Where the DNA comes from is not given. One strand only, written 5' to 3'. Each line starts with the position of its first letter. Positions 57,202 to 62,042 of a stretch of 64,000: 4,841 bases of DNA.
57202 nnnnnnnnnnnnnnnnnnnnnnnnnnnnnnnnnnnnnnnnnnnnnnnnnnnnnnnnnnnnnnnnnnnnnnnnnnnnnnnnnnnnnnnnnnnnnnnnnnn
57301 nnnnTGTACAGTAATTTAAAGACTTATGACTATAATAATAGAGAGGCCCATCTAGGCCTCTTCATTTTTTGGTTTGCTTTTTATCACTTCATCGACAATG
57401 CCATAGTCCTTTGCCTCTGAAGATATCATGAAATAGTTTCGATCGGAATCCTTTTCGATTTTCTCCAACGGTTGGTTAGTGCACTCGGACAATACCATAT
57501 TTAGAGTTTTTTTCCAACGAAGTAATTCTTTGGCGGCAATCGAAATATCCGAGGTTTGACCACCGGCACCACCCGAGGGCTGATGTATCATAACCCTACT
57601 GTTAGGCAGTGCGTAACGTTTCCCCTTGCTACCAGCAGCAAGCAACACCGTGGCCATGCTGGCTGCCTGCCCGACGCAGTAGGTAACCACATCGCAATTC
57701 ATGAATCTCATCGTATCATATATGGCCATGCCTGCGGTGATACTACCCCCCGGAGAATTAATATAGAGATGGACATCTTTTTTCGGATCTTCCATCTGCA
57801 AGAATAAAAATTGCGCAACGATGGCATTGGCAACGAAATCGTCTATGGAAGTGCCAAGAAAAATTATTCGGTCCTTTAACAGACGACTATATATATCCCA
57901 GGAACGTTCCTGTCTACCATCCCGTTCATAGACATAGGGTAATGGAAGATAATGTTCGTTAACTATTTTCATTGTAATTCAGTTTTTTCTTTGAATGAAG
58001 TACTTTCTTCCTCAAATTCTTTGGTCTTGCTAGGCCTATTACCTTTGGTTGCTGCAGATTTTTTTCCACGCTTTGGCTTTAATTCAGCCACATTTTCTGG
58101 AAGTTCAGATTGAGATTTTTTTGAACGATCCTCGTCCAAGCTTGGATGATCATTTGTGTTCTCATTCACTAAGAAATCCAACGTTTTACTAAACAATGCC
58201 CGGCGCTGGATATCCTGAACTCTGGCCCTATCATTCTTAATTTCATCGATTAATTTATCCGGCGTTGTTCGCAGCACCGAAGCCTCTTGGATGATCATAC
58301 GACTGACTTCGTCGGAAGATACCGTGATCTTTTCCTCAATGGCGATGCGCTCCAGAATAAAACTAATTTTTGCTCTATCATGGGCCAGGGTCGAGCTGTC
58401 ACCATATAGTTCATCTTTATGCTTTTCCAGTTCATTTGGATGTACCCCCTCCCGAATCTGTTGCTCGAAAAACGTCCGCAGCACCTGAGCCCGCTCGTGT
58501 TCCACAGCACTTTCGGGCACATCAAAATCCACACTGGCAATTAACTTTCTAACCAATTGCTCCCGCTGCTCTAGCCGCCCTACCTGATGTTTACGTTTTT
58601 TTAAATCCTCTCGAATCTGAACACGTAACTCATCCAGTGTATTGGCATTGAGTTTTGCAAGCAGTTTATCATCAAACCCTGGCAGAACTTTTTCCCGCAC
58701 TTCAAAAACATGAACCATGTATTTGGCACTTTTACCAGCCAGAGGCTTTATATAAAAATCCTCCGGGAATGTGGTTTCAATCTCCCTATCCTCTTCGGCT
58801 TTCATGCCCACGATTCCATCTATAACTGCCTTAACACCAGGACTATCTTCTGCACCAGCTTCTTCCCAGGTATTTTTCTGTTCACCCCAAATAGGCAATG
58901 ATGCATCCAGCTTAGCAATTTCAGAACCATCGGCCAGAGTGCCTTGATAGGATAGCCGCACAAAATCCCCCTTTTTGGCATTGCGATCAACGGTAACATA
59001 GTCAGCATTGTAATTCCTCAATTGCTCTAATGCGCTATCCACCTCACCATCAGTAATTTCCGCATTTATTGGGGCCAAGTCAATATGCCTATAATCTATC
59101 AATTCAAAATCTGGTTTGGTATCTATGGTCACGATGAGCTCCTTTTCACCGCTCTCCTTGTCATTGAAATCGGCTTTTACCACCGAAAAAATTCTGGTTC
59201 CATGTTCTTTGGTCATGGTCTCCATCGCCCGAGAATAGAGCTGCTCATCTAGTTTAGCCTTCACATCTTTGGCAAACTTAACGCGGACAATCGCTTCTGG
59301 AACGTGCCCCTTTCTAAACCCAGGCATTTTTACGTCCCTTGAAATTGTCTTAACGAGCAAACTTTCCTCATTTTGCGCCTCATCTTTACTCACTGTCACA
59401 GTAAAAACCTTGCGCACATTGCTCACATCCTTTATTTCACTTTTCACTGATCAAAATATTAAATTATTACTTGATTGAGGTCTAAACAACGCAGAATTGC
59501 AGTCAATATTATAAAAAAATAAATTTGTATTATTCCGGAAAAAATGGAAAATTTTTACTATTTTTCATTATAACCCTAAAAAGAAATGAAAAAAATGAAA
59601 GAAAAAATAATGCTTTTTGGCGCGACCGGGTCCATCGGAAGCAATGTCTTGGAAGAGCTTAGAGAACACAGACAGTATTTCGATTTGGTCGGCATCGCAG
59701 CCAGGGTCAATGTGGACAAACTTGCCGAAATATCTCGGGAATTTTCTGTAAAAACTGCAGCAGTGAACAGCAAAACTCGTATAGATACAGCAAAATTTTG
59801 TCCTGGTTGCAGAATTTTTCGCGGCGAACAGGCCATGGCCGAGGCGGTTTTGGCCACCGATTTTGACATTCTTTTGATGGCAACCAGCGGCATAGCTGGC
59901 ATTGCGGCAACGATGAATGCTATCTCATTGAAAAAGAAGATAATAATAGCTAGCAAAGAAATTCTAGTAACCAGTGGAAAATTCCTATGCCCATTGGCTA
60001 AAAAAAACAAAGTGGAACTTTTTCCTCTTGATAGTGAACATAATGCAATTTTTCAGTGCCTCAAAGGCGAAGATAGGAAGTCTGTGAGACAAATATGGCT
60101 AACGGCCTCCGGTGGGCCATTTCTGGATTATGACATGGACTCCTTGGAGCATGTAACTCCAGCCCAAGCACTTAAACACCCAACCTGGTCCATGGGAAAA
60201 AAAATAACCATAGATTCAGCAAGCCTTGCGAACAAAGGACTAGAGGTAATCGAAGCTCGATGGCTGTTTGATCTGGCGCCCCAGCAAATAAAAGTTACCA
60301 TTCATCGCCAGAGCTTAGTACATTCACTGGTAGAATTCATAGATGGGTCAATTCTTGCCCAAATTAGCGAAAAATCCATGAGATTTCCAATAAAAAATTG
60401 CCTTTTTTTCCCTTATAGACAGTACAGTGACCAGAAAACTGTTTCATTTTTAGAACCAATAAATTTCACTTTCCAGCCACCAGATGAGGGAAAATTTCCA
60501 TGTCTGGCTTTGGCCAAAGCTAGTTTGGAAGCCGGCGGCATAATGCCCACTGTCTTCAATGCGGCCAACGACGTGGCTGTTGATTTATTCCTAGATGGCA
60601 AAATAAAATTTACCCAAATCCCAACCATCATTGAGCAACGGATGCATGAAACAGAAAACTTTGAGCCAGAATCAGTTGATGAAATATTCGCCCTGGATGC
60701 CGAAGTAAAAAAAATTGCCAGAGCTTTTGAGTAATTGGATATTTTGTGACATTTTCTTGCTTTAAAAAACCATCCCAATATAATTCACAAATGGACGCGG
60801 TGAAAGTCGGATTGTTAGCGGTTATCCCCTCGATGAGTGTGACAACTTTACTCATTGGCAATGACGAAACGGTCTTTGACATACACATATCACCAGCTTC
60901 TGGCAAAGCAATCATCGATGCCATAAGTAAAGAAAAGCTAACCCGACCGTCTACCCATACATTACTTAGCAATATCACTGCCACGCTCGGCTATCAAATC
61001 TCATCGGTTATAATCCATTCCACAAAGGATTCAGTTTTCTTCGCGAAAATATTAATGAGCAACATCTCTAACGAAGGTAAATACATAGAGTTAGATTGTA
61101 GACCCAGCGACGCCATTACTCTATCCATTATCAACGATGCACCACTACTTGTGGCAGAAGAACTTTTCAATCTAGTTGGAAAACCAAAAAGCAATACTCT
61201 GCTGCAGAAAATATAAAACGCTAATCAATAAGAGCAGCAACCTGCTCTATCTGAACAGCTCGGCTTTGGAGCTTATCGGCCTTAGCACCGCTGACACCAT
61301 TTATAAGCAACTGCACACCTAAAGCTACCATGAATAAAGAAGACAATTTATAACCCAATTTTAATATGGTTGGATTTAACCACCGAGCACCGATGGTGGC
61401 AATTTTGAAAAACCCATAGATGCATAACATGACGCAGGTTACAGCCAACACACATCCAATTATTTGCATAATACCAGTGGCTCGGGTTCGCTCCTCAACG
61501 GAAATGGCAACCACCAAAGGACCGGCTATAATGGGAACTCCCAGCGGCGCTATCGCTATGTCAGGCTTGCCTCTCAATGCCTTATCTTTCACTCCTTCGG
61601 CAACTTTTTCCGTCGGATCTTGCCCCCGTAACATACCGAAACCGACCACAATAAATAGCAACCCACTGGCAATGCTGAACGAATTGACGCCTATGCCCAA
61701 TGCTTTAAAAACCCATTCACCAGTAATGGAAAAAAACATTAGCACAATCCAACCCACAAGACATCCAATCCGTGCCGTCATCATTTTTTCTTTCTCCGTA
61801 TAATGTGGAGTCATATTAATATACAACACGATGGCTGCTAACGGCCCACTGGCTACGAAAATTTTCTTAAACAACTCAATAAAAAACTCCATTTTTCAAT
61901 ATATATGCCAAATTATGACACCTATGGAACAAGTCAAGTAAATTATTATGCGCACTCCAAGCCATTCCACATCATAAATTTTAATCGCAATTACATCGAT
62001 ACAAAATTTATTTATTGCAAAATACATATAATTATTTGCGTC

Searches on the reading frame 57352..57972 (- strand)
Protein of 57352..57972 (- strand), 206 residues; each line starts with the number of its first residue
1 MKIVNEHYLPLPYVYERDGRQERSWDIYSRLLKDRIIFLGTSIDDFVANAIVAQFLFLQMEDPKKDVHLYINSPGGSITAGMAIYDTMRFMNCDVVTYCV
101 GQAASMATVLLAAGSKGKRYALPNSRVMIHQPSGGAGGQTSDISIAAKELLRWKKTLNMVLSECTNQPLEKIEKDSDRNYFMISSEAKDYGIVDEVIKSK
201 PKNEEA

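Call 23: search_protein_families(library=pfam, proteins=[window:57352-57972:-], max_evalue=0.001)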
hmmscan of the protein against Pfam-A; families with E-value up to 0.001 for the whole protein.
window:57352-57972:- (206 aa): 1 family
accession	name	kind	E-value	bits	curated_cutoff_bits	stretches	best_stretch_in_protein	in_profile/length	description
PF00574.28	CLP_protease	-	2.5e-81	272.4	20.2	1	20-199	2-181/182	Clp protease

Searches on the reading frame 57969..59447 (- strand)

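Call 23: search_protein_families(library=pfam, proteins=[window:57969-59447:-], max_evalue=0.001)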
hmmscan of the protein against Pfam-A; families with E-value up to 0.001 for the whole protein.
window:57969-59447:- (492 aa): 3 families
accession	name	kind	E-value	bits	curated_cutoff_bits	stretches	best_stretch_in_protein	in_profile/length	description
PF05697.18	Trigger_N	-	1.8e-24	87.1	22.2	1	1-143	1-144/144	Bacterial trigger factor protein (TF)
PF05698.19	Trigger_C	-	4.1e-22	79.4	22.7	1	270-427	1-161/162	Bacterial trigger factor protein (TF) C-terminus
PF00254.34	FKBP_C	-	7.2e-06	26.7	21.1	1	155-246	3-87/94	FKBP-type peptidyl-prolyl cis-trans isomerase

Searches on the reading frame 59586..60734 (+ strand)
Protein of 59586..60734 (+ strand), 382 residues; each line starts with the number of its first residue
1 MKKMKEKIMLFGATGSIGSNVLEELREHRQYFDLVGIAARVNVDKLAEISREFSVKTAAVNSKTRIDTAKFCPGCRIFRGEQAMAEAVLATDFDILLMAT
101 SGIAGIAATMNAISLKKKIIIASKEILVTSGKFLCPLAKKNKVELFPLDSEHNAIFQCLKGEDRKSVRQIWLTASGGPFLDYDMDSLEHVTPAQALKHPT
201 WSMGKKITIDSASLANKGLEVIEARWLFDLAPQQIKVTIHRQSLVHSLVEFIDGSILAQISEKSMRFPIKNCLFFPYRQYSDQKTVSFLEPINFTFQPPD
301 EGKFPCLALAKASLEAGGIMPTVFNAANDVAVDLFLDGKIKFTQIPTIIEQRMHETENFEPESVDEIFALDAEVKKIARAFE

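Call 23: search_protein_families(library=pfam, proteins=[window:59586-60734:+], max_evalue=0.001)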
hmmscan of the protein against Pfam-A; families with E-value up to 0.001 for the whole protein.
window:59586-60734:+ (382 aa): 4 families
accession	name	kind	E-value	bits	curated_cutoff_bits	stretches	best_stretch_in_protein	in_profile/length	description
PF08436.17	DXP_redisom_C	-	8.5e-40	135.2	26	1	145-228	1-84/84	1-deoxy-D-xylulose 5-phosphate reductoisomerase C-terminal domain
PF13288.12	DXPR_C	-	1e-33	116.5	27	1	261-376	2-114/115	DXP reductoisomerase C-terminal domain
PF02670.22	DXP_reductoisom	-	5e-27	95.6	21.7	1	8-131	1-129/129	1-deoxy-D-xylulose 5-phosphate reductoisomerase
PF03447.22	NAD_binding_3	-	0.00076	20.6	24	0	15-145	3-113/116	Homoserine dehydrogenase, NAD binding domain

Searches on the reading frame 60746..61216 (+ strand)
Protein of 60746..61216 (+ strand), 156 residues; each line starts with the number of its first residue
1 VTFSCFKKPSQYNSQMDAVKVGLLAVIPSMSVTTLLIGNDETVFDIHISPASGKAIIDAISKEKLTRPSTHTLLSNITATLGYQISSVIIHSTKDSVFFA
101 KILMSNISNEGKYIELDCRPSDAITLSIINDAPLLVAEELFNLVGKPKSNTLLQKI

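Call 23: search_protein_families(library=pfam, proteins=[window:60746-61216:+], max_evalue=0.001)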
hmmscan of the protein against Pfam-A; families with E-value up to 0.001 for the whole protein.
window:60746-61216:+ (156 aa): 1 family
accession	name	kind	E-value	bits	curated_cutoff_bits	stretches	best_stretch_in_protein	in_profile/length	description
PF02577.19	BFN_dom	-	3.2e-23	82.1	27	1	40-145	8-108/112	Bifunctional nuclease domain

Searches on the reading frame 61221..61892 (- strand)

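Call 23: search_protein_families(library=pfam, proteins=[window:61221-61892:-], max_evalue=0.001)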
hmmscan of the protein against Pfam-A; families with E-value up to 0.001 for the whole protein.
window:61221-61892:- (223 aa): 1 family
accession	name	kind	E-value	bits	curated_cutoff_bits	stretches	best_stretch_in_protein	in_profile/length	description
PF01914.23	MarC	-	4.9e-31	108.2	23.9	1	1-202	1-201/203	MarC family integral membrane protein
